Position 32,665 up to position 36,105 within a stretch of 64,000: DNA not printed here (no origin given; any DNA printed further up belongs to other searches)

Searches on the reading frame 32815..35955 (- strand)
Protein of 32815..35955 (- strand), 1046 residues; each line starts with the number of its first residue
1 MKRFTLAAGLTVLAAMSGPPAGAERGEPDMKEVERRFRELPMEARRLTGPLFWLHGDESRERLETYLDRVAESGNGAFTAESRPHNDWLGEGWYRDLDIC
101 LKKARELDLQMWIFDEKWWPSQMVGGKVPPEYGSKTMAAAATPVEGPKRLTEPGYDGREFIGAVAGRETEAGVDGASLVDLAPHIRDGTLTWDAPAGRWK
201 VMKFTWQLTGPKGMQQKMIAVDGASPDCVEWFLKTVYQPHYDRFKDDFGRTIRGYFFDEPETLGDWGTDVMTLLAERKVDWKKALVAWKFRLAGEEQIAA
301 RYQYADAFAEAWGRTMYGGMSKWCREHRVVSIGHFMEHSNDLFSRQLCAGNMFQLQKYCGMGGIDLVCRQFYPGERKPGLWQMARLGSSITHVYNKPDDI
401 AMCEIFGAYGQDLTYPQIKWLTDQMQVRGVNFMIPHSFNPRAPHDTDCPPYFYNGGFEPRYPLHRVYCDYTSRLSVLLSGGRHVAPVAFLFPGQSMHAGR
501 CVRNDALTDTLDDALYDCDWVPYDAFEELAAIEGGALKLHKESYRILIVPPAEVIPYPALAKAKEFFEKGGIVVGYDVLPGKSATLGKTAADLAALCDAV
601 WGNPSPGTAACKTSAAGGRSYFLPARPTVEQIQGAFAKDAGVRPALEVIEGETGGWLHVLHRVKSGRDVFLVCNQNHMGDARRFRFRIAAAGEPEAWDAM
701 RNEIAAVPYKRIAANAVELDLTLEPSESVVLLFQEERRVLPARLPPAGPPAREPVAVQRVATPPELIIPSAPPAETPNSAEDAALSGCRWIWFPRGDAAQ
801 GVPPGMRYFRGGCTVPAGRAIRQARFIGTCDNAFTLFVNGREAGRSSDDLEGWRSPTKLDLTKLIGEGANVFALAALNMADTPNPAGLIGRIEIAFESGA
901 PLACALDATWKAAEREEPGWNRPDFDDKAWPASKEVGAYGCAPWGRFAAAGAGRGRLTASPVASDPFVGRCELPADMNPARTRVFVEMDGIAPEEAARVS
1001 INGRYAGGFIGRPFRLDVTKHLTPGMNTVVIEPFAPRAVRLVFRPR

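Call 25: search_protein_families(library=pfam, proteins=[window:32815-35955:-], max_evalue=0.001)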
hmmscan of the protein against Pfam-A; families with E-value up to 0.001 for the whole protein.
window:32815-35955:- (1046 aa): 1 family
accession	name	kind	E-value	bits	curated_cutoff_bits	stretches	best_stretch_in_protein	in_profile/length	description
PF17132.9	Glyco_hydro_106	-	9.6e-32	110.8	29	1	167-710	209-742/743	alpha-L-rhamnosidase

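Call 27: find_homologous_proteins(query=window:32815-35955:-, max_evalue=1e-50)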
Query window:32815-35955:- (1046 aa): 1233 proteins with E <= 1e-50 among 8000 candidates; the best 120 are listed.
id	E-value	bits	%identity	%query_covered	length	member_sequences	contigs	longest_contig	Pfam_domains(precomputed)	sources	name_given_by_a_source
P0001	0.0e+0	2479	100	100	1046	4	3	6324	PF17132.10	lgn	-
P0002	0.0e+0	1866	74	99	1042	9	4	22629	PF17132.10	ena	-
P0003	0.0e+0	1864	74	100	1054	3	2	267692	PF17132.10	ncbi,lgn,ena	-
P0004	0.0e+0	1838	73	98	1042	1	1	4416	PF17132.10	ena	-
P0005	0.0e+0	1785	71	99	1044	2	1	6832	PF17132.10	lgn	-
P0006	0.0e+0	1777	69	100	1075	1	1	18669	PF17132.10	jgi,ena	-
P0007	0.0e+0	1695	69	100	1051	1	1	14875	PF17132.10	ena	-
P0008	0.0e+0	1684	66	100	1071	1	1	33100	PF17132.10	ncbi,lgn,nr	ncbi:MAG: glycosyl hydrolase [Candidatus Sumerlaeota bacterium]|nr:glycosyl hydrolase [Candidatus Su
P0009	0.0e+0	1677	68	99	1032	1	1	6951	PF17132.10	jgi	jgi:hypothetical protein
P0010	0.0e+0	1651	65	100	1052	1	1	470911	PF17132.10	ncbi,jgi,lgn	ncbi:MAG TPA: glycosyl hydrolase [Planctomycetota bacterium]|jgi:hypothetical protein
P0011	0.0e+0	1646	68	98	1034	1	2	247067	PF17132.10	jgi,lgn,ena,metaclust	metaclust:\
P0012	0.0e+0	1627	66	97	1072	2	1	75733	PF17132.10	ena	-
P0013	0.0e+0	1605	63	100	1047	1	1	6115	PF17132.10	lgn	-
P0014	0.0e+0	1593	65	99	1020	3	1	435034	PF17132.10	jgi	jgi:hypothetical protein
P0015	0.0e+0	1588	64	100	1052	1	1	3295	PF17132.10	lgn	-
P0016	0.0e+0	1586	64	100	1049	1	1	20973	PF17132.10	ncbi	-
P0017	0.0e+0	1586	64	100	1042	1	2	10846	PF17132.10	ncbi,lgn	-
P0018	0.0e+0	1584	64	98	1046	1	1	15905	PF17132.10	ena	-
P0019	0.0e+0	1582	67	97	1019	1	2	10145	PF17132.10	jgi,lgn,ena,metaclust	metaclust:\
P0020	0.0e+0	1568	65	97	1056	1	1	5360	PF17132.10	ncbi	-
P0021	0.0e+0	1562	62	98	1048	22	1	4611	PF02837.25,PF08531.17,PF17132.10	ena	-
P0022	0.0e+0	1551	65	98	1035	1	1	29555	PF17132.10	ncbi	-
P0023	0.0e+0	1545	63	98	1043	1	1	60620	PF17132.10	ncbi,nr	ncbi:MAG: glycosyl hydrolase [Kiritimatiellae bacterium]|nr:glycosyl hydrolase [Kiritimatiellia bact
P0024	0.0e+0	1541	63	98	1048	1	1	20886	PF17132.10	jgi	jgi:hypothetical protein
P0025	0.0e+0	1526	61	100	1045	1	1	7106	PF17132.10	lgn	-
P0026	0.0e+0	1513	62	97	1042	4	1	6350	PF17132.10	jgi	-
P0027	0.0e+0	1513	61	98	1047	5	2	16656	PF17132.10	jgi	jgi:hypothetical protein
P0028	0.0e+0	1509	61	100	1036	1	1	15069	PF17132.10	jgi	-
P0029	0.0e+0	1508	61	98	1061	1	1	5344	PF17132.10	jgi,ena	-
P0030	0.0e+0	1507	62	96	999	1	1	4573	PF17132.10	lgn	-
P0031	0.0e+0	1505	61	100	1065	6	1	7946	PF17132.10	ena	-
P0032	0.0e+0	1491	60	97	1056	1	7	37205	PF17132.10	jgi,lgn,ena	-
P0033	0.0e+0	1485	60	98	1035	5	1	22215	PF17132.10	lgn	-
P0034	0.0e+0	1482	60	99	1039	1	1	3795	PF17132.10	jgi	-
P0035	0.0e+0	1480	60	100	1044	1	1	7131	PF17132.10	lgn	-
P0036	0.0e+0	1480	62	97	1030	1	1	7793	PF17132.10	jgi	jgi:hypothetical protein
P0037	0.0e+0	1479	61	97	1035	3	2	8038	PF17132.10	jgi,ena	-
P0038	0.0e+0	1478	58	100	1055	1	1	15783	PF17132.10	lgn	-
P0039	0.0e+0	1476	60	97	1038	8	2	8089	PF17132.10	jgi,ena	-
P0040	0.0e+0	1472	60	97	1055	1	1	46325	PF17132.10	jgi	jgi:hypothetical protein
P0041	0.0e+0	1463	62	98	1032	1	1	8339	PF02837.25,PF17132.10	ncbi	-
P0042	0.0e+0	1462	59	98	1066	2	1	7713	PF17132.10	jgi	-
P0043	0.0e+0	1457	60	100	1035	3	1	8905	PF08531.17,PF17132.10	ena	-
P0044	0.0e+0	1456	58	100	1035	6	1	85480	PF17132.10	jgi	-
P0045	0.0e+0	1456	59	99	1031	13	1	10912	PF08531.17,PF17132.10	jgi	-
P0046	0.0e+0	1453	60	98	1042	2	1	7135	PF08531.17,PF17132.10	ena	-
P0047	0.0e+0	1444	59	100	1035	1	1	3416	PF17132.10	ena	-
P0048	0.0e+0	1444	60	100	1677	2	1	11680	PF17132.10,PF16499.12,PF17801.8,PF08305.18,PF05345.19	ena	-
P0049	0.0e+0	1444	58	99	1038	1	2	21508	PF17132.10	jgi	-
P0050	0.0e+0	1443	60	97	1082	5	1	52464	PF17132.10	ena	-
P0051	0.0e+0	1443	60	97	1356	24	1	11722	PF17132.10,PF03629.25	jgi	jgi:hypothetical protein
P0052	0.0e+0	1440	60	99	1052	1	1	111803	PF17132.10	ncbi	-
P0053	0.0e+0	1438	60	97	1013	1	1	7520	PF17132.10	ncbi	-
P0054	0.0e+0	1437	59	98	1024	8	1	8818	PF17132.10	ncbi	-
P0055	0.0e+0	1436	59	97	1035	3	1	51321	PF17132.10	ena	-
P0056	0.0e+0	1435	59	100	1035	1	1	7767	PF17132.10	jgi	jgi:hypothetical protein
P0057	0.0e+0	1435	59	99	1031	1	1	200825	PF17132.10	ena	-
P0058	0.0e+0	1434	62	97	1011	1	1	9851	PF17132.10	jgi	jgi:hypothetical protein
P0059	0.0e+0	1434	57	100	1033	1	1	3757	PF17132.10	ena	-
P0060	0.0e+0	1434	60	98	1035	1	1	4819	PF17132.10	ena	-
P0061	0.0e+0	1433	60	97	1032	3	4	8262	PF17132.10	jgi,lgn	-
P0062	0.0e+0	1432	60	97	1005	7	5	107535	PF17132.10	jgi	jgi:hypothetical protein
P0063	0.0e+0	1432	61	97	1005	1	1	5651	PF17132.10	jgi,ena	-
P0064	0.0e+0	1431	61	97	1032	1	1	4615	PF17132.10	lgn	-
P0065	0.0e+0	1429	58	100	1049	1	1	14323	PF17132.10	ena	-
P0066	0.0e+0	1428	59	98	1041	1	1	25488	PF17132.10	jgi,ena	-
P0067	0.0e+0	1424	58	98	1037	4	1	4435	PF17132.10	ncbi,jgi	ncbi:MAG: glycosyl hydrolase [Tepidisphaeraceae bacterium]|jgi:hypothetical protein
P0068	0.0e+0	1423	59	97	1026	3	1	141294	PF02837.25,PF17132.10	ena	-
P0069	0.0e+0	1422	60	97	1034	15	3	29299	PF17132.10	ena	-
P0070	0.0e+0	1421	59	99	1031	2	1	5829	PF17132.10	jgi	-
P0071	0.0e+0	1420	59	99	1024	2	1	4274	PF17132.10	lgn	-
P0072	0.0e+0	1419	59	100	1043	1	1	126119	PF17132.10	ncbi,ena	-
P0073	0.0e+0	1418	59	100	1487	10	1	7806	PF08244.20,PF17132.10,PF00251.27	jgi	-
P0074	0.0e+0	1418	59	100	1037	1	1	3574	PF17132.10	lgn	-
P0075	0.0e+0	1416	59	97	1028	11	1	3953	PF17132.10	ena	-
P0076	0.0e+0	1416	58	97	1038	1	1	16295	PF17132.10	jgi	jgi:hypothetical protein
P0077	0.0e+0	1415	59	98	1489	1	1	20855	PF08244.20,PF17132.10,PF00251.27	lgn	-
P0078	0.0e+0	1413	58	100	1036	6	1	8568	PF08531.17,PF17132.10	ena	-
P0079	0.0e+0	1411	59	97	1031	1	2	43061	PF08531.17,PF17132.10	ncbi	-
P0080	0.0e+0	1409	59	100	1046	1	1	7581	PF17132.10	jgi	jgi:hypothetical protein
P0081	0.0e+0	1405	58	100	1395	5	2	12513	PF00150.25,PF08531.17,PF17132.10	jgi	jgi:hypothetical protein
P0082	0.0e+0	1401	57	98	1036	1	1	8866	PF17132.10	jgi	jgi:glycosyl hydrolase family 106( putative alpha-L-rhamnosidase)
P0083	0.0e+0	1400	59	97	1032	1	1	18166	PF17132.10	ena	-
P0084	0.0e+0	1400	58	99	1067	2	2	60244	PF17132.10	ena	-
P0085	0.0e+0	1399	60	96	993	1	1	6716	PF17132.10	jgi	jgi:hypothetical protein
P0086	0.0e+0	1398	58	97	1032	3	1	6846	PF17132.10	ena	-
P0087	0.0e+0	1398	59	97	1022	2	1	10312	PF17132.10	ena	-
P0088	0.0e+0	1398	58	98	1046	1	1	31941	PF17132.10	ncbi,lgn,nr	ncbi:MAG: hypothetical protein HZA90_12225 [Verrucomicrobia bacterium]|nr:hypothetical protein [Verr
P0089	0.0e+0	1396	59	98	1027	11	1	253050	PF17132.10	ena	-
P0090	0.0e+0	1395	57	99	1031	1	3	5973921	PF17132.10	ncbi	-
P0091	0.0e+0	1395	59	97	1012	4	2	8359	PF17132.10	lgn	-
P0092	0.0e+0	1395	58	99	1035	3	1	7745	PF17132.10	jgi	-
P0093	0.0e+0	1395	59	99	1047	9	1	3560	PF17132.10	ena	-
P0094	0.0e+0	1394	57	100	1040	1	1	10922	PF17132.10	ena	-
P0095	0.0e+0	1393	58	99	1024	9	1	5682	PF17132.10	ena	-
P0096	0.0e+0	1391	58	100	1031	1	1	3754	PF17132.10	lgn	-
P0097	0.0e+0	1391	59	97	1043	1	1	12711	PF17132.10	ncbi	-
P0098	0.0e+0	1391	60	97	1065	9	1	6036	PF17132.10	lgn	-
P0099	0.0e+0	1391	58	98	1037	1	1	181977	PF17132.10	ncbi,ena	-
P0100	0.0e+0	1391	57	100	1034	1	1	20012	PF17132.10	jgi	jgi:hypothetical protein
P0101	0.0e+0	1390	57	100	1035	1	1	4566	PF17132.10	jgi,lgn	jgi:hypothetical protein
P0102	0.0e+0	1389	57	100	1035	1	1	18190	PF17132.10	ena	-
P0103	0.0e+0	1389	59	97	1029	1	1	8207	PF17132.10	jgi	jgi:hypothetical protein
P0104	0.0e+0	1387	59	98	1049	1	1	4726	PF17132.10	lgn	-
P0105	0.0e+0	1387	59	100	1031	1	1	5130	PF17132.10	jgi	-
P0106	0.0e+0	1387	58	97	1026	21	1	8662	PF17132.10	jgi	jgi:hypothetical protein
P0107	0.0e+0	1385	58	97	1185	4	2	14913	PF17132.10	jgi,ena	-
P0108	0.0e+0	1385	58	100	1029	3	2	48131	PF17132.10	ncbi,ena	-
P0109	0.0e+0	1384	59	97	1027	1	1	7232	PF17132.10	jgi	jgi:hypothetical protein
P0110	0.0e+0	1384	58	97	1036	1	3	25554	PF17132.10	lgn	-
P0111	0.0e+0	1384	58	99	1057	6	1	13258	PF17132.10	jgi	-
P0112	0.0e+0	1383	58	97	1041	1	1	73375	PF17132.10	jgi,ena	-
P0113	0.0e+0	1383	59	97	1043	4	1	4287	PF17132.10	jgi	jgi:hypothetical protein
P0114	0.0e+0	1383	56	99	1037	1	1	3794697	PF17132.10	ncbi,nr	ncbi:MAG: hypothetical protein JSV19_11890 [Phycisphaerales bacterium]|nr:MAG: hypothetical protein 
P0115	0.0e+0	1383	58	97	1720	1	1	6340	PF17132.10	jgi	jgi:hypothetical protein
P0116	0.0e+0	1383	57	99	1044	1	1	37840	PF17132.10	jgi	-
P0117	0.0e+0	1381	57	99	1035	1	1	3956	PF17132.10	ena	-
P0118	0.0e+0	1380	58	98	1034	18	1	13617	PF17132.10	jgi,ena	-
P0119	0.0e+0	1380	56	99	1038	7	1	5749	PF17132.10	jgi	jgi:hypothetical protein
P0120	0.0e+0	1380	58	100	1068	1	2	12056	PF17132.10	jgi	jgi:hypothetical protein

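Call 28: find_encoding_contigs(protein=P0003, flank=10000, max_places=4)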
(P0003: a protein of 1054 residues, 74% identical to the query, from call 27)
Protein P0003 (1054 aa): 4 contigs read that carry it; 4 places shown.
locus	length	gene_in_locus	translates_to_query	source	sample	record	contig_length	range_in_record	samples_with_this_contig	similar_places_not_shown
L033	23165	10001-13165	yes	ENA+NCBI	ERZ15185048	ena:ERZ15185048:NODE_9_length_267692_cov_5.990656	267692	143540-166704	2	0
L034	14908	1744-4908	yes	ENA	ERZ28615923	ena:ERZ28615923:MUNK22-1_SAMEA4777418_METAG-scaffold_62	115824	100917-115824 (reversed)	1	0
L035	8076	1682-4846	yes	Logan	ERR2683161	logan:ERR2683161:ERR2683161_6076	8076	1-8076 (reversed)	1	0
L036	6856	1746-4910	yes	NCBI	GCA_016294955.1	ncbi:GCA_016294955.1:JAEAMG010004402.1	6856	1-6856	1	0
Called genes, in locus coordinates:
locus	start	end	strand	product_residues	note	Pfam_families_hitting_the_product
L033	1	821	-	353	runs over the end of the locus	PF00701:DHDPS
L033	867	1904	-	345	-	-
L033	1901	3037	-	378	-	PF04389:Peptidase_M28, PF01546:Peptidase_M20, PF07687:M20_dimer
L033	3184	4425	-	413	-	PF12832:MFS_1_like (faint), PF07690:MFS_1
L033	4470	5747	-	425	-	PF00939:Na_sulph_symp (weak), PF02040:ArsB, PF06808:DctM (weak), PF03600:CitMHS, PF06808:DctM (weak), PF00939:Na_sulph_symp, PF03600:CitMHS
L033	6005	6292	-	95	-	PF04973:NMN_transporter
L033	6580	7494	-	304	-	PF07883:Cupin_2 (faint), PF02311:AraC_binding, PF00165:HTH_AraC (weak), PF12833:HTH_18, PF00165:HTH_AraC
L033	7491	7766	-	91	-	-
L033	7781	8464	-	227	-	-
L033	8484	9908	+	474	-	PF02952:Fucose_iso_C (weak)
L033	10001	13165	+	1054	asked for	PF17132:Glyco_hydro_106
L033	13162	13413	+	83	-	PF20620:DUF6805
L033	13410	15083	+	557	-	-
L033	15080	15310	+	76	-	PF03796:DnaB_C (weak)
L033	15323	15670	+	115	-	-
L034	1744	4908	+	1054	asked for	PF17132:Glyco_hydro_106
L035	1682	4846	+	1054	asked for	PF17132:Glyco_hydro_106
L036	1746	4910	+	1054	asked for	PF17132:Glyco_hydro_106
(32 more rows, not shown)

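Call 29: find_encoding_contigs(protein=P0002, flank=10000, max_places=4)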
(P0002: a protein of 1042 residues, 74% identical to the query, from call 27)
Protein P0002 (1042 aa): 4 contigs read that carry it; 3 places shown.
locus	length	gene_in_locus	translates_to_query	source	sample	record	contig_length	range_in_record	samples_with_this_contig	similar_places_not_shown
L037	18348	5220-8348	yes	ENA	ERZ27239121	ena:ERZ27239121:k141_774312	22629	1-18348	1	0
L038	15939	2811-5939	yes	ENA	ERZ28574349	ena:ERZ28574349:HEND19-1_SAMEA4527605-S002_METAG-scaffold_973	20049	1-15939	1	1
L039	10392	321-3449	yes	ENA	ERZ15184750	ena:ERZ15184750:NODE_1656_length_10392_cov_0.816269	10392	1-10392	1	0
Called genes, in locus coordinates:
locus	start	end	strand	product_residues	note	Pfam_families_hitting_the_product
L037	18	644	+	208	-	-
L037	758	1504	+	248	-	PF01135:PCMT (weak), PF02353:CMAS (weak), PF13847:Methyltransf_31, PF08241:Methyltransf_11, PF13649:Methyltransf_25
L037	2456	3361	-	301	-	PF02311:AraC_binding, PF07883:Cupin_2 (faint), PF12833:HTH_18, PF00165:HTH_AraC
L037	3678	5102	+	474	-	PF11762:Arabinose_Iso_C (faint)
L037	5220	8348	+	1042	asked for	PF17132:Glyco_hydro_106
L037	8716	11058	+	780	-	PF07944:Beta-AFase-like_GH127_cat, PF20736:Glyco_hydro127M, PF16375:DUF4986, PF20620:DUF6805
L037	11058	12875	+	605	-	-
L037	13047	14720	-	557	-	PF04326:SLFN_AlbA_2, PF13749:HATPase_c_4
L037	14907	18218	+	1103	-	PF17132:Glyco_hydro_106, PF00754:F5_F8_type_C, PF22633:F5_F8_type_C_2 (weak)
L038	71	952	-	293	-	PF02311:AraC_binding, PF07883:Cupin_2 (faint), PF12833:HTH_18, PF00165:HTH_AraC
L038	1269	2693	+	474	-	PF11762:Arabinose_Iso_C (faint)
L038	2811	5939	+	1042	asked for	PF17132:Glyco_hydro_106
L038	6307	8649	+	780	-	PF07944:Beta-AFase-like_GH127_cat, PF20736:Glyco_hydro127M, PF16375:DUF4986, PF20620:DUF6805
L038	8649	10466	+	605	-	-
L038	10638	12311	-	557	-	PF04326:SLFN_AlbA_2, PF13749:HATPase_c_4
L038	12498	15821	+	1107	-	PF17132:Glyco_hydro_106, PF00754:F5_F8_type_C, PF22633:F5_F8_type_C_2 (weak)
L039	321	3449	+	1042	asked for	PF17132:Glyco_hydro_106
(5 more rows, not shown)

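Call 31: find_encoding_contigs(protein=P0001, flank=5000, max_places=10)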
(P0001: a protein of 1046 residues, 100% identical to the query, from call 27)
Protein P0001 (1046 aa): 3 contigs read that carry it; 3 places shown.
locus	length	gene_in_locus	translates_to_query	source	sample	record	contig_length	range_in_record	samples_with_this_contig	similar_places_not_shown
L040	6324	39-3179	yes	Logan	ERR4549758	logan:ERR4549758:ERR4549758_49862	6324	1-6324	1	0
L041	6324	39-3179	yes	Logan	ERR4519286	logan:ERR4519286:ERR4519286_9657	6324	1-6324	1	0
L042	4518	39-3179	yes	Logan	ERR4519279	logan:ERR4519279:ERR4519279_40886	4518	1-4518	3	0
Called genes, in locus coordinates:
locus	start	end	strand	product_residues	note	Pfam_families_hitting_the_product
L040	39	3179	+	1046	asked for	PF17132:Glyco_hydro_106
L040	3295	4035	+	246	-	-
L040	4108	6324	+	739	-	?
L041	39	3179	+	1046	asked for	PF17132:Glyco_hydro_106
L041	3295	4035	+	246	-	-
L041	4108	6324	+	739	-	?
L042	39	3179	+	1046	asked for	PF17132:Glyco_hydro_106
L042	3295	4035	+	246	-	-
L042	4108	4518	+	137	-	?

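Call 37: find_encoding_contigs(protein=P0005, flank=5000, max_places=5)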
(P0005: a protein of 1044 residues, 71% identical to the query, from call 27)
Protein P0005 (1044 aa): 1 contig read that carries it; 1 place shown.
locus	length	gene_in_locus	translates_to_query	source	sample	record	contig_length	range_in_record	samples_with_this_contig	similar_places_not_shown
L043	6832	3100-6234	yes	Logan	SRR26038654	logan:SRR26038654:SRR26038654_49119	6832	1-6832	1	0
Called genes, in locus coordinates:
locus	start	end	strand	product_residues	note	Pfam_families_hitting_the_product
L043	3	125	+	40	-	?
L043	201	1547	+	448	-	PF01408:GFO_IDH_MocA, PF19051:GFO_IDH_MocA_C2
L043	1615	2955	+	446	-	PF01408:GFO_IDH_MocA, PF03435:Sacchrp_dh_NADP (weak), PF19051:GFO_IDH_MocA_C2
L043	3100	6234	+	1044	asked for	PF17132:Glyco_hydro_106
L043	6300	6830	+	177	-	?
